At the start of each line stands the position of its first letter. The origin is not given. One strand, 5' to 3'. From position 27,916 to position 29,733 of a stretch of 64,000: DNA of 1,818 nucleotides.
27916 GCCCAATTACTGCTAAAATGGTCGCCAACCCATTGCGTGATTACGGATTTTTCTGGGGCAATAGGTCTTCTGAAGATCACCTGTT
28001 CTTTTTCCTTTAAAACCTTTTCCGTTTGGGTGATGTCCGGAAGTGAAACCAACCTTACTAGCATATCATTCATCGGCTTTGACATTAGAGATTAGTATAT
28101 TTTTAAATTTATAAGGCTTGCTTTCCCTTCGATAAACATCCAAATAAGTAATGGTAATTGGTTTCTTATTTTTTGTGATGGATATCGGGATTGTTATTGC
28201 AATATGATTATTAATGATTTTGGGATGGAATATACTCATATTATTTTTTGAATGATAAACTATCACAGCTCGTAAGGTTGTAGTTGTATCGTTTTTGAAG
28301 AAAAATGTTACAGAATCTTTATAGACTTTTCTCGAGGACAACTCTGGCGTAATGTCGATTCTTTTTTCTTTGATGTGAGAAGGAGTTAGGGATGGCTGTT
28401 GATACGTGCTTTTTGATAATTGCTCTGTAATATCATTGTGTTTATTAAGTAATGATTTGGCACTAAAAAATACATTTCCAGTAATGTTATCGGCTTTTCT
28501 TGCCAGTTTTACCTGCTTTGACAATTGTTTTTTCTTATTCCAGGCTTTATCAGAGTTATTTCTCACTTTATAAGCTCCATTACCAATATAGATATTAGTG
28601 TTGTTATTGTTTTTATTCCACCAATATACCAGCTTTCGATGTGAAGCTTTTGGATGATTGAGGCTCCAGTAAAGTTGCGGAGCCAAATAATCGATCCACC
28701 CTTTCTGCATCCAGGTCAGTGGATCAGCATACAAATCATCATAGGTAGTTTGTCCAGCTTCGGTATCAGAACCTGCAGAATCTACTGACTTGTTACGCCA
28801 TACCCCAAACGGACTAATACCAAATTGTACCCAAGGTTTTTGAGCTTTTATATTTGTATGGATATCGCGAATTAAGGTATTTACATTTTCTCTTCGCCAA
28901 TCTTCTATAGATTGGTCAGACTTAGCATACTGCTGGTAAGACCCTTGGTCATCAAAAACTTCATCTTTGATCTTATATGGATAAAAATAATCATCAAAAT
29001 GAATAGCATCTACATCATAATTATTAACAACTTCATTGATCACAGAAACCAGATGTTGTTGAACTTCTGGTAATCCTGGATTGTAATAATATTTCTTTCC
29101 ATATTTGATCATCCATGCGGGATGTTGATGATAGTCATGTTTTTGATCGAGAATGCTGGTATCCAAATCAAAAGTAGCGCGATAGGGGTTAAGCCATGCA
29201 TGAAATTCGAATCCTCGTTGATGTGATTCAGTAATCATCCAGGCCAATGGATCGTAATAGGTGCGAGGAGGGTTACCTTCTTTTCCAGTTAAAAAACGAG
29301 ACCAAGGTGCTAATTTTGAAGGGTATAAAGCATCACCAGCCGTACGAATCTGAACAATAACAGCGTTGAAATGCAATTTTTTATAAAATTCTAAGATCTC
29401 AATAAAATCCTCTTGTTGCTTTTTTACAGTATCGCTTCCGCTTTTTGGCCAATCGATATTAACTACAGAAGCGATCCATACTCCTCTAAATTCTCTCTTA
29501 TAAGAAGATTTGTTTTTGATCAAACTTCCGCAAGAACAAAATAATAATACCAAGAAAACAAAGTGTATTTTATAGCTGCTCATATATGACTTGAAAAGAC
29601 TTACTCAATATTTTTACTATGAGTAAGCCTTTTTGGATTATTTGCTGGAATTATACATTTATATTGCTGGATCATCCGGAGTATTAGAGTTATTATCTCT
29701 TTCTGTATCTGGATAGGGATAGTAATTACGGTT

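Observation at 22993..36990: SusC/SusD pair joined to a cytoplasmic anhydro-muropeptide recycling module: candidate peptidoglycan-fragment utilization locus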

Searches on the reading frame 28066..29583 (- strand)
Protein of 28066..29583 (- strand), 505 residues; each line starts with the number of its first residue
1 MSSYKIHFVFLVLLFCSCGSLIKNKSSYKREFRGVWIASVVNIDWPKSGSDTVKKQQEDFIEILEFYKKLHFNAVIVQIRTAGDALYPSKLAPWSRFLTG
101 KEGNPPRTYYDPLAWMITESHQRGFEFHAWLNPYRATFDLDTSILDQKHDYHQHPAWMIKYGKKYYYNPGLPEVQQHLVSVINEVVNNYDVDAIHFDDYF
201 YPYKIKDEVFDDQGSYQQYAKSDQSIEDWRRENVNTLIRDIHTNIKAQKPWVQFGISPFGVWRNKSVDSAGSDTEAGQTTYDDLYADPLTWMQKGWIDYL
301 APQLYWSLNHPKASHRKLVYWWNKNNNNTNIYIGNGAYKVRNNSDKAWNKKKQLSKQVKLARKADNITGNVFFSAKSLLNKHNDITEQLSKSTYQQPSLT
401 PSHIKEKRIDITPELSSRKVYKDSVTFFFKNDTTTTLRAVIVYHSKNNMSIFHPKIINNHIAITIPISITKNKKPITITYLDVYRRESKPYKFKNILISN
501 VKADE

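Call 3: search_protein_families(library=pfam, proteins=[window:28066-29583:-], max_evalue=0.001)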
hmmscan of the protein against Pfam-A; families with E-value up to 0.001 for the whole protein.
window:28066-29583:- (505 aa): 2 families
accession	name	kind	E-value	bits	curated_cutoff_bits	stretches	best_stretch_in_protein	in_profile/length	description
PF02638.21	GHL10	-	1.6e-76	257.8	27.9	1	31-349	1-310/311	Glycosyl hydrolase-like 10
PF14871.12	GHL6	-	0.00041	21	35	0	62-197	4-131/132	Hypothetical glycosyl hydrolase 6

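Call 4: search_protein_families(library=ncbifam, proteins=[window:28066-29583:-], max_evalue=0.001)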
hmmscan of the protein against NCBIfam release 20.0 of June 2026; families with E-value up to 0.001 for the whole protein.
window:28066-29583:- (505 aa): 0 families

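Call 12: search_solved_structures(query=window:28066-29583:-, max_evalue=0.01, show_alignments=1)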
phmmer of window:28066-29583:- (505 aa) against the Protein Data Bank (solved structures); distinct sequences matched with E-value up to 0.01: 3.
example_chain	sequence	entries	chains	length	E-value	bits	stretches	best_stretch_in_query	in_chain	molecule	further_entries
5oq2_A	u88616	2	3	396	3.6e-107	362.5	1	27-405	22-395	Cwp19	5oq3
6phu_A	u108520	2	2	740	0.0024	20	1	114-197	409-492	Alpha-galactosidase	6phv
6phw_A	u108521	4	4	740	0.0068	18.5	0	114-196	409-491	Alpha-galactosidase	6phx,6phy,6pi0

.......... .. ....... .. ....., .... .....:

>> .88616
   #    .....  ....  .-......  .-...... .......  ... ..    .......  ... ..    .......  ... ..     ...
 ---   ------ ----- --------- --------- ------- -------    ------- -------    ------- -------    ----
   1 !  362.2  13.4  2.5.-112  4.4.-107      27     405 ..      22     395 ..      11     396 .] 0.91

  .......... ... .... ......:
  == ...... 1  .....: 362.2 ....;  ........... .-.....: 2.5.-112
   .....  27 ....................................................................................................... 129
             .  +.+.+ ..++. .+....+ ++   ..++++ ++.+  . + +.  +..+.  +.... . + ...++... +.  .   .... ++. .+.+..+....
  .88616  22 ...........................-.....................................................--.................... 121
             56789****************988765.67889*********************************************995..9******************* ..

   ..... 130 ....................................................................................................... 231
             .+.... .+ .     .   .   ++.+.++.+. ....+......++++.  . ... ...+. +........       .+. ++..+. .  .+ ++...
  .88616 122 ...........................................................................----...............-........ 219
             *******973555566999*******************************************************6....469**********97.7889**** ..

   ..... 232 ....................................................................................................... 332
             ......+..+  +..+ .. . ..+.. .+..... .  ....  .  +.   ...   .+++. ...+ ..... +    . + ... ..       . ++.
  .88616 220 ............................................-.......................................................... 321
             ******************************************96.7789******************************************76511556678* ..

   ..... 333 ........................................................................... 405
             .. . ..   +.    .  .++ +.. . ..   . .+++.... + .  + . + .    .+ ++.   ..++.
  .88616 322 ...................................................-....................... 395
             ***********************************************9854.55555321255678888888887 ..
